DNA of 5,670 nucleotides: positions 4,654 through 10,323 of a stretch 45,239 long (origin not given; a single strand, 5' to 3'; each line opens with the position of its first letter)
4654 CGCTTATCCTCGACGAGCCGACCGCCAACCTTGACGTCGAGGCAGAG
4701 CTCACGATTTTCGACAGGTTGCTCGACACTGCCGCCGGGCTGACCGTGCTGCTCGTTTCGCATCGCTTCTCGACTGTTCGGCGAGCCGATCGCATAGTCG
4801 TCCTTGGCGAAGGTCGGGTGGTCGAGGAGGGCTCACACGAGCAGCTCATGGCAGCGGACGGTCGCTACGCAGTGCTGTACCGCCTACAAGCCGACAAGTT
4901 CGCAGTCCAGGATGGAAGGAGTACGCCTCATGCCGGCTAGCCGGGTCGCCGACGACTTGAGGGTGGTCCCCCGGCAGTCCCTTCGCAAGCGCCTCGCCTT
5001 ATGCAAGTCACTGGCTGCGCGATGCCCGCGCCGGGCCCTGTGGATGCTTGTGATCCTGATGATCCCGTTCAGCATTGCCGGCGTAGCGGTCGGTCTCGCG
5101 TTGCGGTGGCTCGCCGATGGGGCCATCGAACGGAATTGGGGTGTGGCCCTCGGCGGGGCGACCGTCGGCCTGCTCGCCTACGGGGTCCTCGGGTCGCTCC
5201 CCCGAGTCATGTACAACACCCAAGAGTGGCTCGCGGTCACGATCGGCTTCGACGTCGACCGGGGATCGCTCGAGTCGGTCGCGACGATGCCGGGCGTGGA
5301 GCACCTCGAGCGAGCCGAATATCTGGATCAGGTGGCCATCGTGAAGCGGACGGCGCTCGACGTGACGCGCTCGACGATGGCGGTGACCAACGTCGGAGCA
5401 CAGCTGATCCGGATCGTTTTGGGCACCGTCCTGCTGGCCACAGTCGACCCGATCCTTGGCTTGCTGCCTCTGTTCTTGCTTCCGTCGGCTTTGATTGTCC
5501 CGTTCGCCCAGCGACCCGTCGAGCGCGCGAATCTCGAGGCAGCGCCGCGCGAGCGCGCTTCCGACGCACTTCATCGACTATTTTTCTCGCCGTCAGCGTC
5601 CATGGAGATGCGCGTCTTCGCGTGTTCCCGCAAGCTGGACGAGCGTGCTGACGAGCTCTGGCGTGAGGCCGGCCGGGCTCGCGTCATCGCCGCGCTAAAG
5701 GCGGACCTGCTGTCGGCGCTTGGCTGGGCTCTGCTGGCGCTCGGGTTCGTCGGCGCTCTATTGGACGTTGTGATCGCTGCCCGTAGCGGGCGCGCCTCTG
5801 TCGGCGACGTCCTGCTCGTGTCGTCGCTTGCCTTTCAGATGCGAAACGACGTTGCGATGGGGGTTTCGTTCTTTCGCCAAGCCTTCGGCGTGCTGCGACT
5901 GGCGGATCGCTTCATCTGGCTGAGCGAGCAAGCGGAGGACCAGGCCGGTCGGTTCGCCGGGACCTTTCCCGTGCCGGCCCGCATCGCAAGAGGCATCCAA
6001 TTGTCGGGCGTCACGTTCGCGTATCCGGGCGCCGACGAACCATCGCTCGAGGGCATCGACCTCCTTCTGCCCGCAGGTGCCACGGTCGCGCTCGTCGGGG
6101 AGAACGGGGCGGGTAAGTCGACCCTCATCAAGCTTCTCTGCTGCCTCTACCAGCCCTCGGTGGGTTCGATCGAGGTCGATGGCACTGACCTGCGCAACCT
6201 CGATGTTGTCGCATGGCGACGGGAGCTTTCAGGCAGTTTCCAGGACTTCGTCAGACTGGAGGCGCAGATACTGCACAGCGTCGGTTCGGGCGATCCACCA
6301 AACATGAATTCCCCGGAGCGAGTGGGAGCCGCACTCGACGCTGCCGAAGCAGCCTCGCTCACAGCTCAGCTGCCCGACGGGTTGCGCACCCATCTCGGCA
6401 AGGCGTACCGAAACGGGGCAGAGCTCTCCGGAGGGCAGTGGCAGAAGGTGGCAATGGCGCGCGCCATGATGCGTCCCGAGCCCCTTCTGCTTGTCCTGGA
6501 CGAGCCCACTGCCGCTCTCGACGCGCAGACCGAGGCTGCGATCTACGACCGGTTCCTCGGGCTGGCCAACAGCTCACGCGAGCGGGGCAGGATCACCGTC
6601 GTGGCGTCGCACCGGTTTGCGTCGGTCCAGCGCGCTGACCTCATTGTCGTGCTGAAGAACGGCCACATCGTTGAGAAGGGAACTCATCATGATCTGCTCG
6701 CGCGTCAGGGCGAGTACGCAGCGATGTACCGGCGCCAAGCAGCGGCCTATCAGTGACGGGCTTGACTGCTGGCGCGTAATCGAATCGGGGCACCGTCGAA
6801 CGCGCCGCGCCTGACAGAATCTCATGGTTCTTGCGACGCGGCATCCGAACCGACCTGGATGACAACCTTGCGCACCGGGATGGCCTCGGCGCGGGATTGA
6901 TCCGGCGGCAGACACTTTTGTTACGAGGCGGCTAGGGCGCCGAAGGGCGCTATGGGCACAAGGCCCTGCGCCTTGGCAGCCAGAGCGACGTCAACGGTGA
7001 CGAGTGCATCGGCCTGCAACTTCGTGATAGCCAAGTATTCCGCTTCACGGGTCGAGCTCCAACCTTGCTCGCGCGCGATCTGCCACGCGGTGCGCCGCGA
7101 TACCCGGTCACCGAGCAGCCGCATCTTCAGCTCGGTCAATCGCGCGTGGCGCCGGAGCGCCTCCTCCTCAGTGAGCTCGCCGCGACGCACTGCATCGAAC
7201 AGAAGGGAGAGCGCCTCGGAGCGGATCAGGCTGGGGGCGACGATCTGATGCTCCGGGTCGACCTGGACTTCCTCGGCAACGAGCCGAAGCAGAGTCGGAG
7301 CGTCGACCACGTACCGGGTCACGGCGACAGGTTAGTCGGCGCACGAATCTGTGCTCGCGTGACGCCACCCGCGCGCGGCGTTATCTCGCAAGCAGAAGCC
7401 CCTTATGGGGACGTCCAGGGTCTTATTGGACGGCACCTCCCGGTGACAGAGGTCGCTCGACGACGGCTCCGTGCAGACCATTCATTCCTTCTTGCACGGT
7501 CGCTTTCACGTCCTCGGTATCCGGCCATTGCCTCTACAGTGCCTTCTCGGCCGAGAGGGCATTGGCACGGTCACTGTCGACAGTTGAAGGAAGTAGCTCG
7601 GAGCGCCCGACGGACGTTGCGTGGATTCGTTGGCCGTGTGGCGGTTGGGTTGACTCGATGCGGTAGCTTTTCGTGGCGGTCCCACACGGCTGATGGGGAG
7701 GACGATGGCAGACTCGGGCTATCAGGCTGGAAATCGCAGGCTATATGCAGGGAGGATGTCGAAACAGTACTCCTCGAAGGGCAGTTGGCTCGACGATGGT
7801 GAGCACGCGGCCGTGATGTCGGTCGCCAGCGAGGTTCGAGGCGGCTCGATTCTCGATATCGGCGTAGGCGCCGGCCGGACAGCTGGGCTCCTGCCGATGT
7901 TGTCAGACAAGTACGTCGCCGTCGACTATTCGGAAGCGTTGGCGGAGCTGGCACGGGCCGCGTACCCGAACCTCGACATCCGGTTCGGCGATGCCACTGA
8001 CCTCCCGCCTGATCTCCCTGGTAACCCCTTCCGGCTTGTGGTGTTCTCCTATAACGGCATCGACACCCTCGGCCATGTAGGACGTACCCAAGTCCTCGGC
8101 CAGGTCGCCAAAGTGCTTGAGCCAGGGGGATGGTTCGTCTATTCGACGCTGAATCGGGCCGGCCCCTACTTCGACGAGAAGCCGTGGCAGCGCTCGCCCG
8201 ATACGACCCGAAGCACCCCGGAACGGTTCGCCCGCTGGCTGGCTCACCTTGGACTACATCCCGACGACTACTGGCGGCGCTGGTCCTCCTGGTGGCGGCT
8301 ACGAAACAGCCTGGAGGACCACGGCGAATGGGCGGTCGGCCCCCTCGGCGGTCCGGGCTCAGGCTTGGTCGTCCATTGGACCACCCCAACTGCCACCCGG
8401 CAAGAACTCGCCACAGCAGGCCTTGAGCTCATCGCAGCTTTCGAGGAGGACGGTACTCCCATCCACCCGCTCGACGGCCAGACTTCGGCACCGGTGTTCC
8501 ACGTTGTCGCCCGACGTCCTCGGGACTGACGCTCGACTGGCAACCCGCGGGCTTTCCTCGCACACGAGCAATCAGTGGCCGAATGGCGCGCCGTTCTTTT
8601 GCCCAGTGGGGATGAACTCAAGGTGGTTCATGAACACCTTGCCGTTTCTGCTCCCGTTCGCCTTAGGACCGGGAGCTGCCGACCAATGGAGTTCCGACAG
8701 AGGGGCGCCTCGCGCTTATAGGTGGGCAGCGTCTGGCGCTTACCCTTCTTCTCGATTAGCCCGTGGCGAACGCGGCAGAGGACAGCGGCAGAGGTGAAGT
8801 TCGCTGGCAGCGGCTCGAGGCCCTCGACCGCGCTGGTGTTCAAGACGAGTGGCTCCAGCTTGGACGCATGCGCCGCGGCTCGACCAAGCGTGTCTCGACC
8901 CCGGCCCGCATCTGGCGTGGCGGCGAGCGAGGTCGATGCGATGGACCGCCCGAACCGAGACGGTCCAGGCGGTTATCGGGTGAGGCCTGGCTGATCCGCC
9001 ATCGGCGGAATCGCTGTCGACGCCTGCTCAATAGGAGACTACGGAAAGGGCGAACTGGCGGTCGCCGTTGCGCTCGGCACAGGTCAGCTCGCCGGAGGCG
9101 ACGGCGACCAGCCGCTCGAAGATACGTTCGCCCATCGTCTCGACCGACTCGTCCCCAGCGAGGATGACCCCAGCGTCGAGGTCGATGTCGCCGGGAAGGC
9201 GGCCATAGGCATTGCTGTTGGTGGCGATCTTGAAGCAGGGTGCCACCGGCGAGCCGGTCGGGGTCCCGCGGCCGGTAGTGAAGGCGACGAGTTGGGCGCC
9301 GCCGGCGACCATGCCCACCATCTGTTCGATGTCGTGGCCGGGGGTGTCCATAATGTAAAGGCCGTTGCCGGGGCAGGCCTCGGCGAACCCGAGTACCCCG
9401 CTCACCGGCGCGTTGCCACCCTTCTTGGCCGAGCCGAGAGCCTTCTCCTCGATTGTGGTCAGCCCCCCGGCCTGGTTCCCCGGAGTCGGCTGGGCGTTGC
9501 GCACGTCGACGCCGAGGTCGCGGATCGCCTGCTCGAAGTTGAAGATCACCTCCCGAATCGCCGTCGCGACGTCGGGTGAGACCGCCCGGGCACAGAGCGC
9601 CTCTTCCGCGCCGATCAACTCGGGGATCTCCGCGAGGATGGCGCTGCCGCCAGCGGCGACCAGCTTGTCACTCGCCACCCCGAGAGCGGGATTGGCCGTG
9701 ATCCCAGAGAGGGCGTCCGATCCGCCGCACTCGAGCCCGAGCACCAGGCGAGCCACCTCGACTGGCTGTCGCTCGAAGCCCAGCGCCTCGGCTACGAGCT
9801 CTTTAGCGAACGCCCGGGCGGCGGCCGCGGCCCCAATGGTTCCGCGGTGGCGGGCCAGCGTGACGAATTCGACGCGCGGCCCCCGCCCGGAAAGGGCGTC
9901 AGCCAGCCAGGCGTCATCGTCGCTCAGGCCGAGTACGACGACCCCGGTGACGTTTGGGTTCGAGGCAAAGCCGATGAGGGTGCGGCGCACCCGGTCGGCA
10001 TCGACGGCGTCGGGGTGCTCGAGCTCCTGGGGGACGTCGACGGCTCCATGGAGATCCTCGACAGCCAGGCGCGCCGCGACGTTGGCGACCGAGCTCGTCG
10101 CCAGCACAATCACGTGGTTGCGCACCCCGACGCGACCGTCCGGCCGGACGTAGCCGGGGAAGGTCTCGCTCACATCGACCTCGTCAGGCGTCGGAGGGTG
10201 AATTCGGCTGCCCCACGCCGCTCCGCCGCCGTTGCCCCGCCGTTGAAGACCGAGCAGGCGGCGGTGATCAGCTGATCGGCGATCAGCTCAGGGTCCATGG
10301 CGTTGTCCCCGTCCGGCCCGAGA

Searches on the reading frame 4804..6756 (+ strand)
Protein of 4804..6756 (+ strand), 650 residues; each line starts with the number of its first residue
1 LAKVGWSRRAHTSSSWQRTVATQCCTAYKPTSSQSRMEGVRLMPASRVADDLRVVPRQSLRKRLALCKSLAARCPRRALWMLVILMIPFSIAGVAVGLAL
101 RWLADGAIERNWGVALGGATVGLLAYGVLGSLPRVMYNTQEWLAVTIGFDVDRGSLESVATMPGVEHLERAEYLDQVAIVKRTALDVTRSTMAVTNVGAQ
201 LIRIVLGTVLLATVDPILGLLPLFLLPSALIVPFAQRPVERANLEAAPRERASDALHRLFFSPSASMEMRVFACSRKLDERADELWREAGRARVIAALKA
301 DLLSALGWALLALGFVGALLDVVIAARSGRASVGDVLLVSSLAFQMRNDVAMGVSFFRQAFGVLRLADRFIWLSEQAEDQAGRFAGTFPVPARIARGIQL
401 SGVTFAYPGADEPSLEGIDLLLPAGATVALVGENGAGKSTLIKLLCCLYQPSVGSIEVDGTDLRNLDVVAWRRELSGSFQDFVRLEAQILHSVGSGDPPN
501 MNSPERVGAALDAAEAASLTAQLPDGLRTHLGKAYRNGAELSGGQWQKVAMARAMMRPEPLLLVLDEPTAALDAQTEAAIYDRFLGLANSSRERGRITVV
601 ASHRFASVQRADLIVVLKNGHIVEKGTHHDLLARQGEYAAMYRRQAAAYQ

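Call 53: search_protein_families(library=pfam, proteins=[window:4804-6756:+], max_evalue=0.0001)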
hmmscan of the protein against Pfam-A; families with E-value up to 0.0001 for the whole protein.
window:4804-6756:+ (650 aa): 2 families
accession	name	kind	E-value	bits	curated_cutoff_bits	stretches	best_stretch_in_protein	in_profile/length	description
PF00005.33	ABC_tran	-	1.2e-26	94.4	25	1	415-570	1-137/137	ABC transporter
PF13304.12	AAA_21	-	8.2e-06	26.5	27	0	429-445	3-19/304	AAA domain, putative AbiEii toxin, Type IV TA system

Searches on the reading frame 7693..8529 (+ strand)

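Call 53: search_protein_families(library=pfam, proteins=[window:7693-8529:+], max_evalue=0.0001)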
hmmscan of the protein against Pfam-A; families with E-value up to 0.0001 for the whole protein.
window:7693-8529:+ (278 aa): 5 families
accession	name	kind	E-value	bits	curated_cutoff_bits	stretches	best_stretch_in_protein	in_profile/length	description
PF13649.12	Methyltransf_25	-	1.7e-12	48.3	27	1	53-146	1-97/97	Methyltransferase domain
PF08241.18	Methyltransf_11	-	2.5e-10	41.3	21.2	1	54-149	1-94/95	Methyltransferase domain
PF13489.12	Methyltransf_23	-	1e-06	29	27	1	48-189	21-124/164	Methyltransferase domain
PF08242.18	Methyltransf_12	-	3.4e-06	28.2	30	1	54-148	1-98/98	Methyltransferase domain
PF13847.12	Methyltransf_31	-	5.5e-05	23.3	27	1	50-156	4-115/145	Methyltransferase domain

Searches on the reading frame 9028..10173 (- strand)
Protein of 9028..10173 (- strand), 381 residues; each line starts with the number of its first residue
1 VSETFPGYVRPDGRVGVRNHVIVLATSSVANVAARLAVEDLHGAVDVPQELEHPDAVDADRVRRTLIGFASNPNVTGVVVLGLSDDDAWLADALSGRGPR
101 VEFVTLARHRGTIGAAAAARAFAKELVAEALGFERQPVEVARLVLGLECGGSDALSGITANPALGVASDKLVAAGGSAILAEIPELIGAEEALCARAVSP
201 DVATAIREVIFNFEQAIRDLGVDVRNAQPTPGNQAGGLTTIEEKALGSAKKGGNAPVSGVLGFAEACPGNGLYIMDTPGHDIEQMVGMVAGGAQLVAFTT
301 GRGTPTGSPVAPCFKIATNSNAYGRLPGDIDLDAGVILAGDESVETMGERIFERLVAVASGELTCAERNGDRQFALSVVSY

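Call 53: search_protein_families(library=pfam, proteins=[window:9028-10173:-], max_evalue=0.0001)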
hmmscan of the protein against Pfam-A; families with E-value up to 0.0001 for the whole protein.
window:9028-10173:- (381 aa): 2 families
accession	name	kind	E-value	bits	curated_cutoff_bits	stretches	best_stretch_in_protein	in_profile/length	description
PF20629.2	GD_AH_C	-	7.5e-92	307.5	26.8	1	141-376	2-236/242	D-galactarate/Altronate dehydratase, C-terminal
PF04295.18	GD_AH_second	-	4.9e-20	72.4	27.3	1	7-130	1-135/136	D-galactarate dehydratase/Altronate hydrolase, second domain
